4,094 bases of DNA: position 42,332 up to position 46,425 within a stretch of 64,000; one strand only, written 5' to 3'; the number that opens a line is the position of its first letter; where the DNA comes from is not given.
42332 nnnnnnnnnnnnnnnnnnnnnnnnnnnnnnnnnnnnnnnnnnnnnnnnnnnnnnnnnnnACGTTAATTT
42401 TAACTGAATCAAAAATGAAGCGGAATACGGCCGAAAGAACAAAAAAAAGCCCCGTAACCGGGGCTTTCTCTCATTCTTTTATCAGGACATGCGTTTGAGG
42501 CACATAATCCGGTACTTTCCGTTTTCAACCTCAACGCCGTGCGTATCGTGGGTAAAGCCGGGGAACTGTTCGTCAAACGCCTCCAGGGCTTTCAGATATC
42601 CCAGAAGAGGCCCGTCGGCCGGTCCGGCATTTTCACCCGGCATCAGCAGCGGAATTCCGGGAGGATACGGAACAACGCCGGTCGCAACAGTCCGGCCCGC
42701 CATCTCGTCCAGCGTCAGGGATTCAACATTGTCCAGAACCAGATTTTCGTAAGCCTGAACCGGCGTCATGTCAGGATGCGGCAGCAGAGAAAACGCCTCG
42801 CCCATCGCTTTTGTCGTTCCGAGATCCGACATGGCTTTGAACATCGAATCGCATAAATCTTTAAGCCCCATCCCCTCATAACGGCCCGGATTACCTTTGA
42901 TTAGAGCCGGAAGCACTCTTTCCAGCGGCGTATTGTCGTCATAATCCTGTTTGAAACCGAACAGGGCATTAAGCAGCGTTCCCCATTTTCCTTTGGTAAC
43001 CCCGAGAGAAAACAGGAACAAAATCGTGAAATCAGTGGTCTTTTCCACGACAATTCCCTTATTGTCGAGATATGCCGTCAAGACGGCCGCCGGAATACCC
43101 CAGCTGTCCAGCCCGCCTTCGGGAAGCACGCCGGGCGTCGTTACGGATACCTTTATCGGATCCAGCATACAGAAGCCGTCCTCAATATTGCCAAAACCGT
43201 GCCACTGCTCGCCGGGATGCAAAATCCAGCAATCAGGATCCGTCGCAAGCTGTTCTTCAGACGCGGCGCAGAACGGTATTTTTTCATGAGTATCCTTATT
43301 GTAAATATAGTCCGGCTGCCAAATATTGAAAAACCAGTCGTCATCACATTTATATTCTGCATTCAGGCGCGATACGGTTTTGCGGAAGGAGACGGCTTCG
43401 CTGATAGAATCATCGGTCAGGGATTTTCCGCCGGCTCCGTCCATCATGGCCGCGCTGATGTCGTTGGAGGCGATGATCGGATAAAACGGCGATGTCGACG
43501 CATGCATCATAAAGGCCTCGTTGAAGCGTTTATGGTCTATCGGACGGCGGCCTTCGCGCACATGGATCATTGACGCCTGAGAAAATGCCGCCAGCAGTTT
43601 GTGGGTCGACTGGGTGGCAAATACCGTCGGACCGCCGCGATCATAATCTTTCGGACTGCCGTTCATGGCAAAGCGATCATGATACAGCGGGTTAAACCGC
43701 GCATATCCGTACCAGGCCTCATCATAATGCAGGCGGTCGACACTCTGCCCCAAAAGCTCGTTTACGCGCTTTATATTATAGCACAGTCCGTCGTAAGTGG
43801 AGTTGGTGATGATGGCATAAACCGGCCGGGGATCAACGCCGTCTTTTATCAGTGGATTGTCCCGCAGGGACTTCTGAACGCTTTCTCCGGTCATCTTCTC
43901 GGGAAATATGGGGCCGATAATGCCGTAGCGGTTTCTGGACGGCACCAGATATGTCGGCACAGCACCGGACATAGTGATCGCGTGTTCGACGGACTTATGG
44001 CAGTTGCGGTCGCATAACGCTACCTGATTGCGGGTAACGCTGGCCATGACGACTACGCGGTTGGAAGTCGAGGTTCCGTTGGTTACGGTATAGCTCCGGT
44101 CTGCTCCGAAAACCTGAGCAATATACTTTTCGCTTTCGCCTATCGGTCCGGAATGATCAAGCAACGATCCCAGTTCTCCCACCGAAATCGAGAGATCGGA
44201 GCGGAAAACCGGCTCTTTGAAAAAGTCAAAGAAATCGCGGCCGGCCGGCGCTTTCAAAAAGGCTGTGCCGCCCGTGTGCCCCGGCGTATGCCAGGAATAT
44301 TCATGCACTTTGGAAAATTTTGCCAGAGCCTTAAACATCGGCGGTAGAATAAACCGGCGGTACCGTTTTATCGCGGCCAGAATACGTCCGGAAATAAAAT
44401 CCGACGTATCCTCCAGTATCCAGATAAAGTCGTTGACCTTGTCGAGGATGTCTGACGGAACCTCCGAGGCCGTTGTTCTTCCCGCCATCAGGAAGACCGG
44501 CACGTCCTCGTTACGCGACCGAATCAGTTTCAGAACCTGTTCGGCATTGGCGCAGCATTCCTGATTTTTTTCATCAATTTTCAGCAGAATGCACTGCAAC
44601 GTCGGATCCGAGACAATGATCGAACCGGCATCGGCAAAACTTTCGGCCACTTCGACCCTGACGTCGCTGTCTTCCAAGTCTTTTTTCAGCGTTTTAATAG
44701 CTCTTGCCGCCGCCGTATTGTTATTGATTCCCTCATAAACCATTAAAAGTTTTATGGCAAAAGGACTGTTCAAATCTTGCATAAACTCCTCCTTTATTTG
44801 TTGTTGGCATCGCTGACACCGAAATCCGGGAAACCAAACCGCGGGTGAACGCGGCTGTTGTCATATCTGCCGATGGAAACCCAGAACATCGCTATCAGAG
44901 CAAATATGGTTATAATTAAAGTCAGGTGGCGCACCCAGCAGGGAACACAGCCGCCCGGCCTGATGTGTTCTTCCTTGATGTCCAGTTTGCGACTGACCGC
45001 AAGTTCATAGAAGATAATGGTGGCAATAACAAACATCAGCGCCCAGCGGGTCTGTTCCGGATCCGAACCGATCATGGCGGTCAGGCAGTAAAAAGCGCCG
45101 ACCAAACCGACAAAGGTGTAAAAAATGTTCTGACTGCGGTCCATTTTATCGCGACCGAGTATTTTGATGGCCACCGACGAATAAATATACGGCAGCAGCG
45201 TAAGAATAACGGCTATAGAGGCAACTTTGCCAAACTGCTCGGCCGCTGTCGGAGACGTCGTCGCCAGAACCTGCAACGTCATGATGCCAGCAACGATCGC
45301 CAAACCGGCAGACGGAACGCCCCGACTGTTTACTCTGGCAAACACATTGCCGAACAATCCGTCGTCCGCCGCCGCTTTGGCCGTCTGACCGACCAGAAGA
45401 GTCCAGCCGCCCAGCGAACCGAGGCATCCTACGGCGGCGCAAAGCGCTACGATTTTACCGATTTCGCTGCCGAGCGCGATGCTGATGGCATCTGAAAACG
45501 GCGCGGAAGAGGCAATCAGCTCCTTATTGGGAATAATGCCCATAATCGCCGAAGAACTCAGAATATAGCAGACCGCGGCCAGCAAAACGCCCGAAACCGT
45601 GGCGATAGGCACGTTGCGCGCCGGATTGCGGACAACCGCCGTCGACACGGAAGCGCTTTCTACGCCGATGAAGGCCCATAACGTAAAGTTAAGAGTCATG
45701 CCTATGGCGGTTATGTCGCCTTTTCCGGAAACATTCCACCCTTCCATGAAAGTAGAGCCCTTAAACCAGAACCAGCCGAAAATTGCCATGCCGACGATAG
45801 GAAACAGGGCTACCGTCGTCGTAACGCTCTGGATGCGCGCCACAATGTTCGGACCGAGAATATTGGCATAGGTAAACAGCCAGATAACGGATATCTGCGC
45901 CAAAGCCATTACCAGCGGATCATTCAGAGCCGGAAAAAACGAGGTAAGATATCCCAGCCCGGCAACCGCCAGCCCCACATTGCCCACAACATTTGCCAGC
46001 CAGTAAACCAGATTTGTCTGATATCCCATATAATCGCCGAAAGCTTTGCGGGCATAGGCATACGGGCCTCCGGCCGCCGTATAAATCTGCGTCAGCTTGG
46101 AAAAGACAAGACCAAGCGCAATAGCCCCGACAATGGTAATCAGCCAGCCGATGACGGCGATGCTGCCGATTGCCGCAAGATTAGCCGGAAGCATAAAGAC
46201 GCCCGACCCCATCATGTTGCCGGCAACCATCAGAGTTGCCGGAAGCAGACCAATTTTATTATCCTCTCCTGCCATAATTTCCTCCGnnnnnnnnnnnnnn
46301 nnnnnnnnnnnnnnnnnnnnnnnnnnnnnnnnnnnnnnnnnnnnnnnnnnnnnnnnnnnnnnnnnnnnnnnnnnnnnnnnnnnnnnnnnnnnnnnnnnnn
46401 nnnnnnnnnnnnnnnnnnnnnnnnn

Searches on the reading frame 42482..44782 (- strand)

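Call 26: search_protein_families(library=pfam, proteins=[window:42482-44782:-], max_evalue=0.001)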
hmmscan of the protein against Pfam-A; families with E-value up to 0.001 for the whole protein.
window:42482-44782:- (766 aa): 3 families
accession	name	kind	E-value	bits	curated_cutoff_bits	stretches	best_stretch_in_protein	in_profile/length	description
PF01276.26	OKR_DC_1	-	1.4e-164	548.2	27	1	147-598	1-416/417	Orn/Lys/Arg decarboxylase, major domain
PF03711.20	OKR_DC_1_C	-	3.7e-46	157.1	24.2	1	624-753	1-130/132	Orn/Lys/Arg decarboxylase, C-terminal domain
PF03709.21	OKR_DC_1_N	-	4.7e-24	85.2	29.3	1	26-141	3-111/111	Orn/Lys/Arg decarboxylase, N-terminal domain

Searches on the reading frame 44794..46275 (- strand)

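Call 26: search_protein_families(library=pfam, proteins=[window:44794-46275:-], max_evalue=0.001)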
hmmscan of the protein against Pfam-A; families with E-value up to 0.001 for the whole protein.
window:44794-46275:- (493 aa): 2 families
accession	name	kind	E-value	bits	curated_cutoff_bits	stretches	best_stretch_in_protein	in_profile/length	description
PF13520.12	AA_permease_2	-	2.3e-45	155.7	27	1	8-421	1-425/427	Amino acid permease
PF00324.27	AA_permease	-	7e-21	74.9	24.6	1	15-371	4-379/470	Amino acid permease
